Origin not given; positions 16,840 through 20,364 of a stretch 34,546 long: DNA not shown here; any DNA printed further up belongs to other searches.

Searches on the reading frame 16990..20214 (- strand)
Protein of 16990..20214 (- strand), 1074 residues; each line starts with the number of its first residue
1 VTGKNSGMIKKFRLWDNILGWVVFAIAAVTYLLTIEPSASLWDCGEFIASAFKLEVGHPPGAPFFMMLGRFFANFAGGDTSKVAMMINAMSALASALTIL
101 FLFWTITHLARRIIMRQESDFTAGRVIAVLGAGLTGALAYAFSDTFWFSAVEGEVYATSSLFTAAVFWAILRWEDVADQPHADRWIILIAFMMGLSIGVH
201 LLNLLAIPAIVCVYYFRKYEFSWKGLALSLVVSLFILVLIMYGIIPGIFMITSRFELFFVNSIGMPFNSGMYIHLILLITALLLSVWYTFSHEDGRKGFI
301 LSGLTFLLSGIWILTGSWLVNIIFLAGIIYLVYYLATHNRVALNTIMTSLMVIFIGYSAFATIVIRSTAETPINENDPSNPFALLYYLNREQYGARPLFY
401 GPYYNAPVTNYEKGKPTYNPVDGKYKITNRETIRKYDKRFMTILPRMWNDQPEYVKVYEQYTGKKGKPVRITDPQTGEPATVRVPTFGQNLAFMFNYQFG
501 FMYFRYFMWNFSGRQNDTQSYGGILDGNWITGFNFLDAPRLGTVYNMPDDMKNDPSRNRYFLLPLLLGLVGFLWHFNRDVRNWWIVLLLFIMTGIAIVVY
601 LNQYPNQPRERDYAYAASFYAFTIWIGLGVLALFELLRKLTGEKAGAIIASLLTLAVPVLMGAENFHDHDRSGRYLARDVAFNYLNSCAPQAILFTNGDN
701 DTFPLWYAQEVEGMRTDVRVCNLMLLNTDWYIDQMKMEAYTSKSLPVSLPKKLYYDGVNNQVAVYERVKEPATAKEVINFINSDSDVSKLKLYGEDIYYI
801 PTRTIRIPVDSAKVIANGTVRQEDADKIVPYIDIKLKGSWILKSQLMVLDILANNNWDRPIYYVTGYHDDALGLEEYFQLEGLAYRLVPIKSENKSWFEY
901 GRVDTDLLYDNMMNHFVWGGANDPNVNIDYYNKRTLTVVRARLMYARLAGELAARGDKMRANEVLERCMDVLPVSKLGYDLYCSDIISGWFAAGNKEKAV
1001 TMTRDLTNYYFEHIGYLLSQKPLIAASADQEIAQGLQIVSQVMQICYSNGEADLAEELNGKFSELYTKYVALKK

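Call 51: search_protein_families(library=pfam, proteins=[window:16990-20214:-], max_evalue=0.001)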
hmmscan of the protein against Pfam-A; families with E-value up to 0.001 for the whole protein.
window:16990-20214:- (1074 aa): 1 family
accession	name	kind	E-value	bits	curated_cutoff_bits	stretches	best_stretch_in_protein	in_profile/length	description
PF11028.14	TMEM260-like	-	7.8e-78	260.8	24.2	1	43-220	1-176/179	Protein O-mannosyl-transferase TMEM260-like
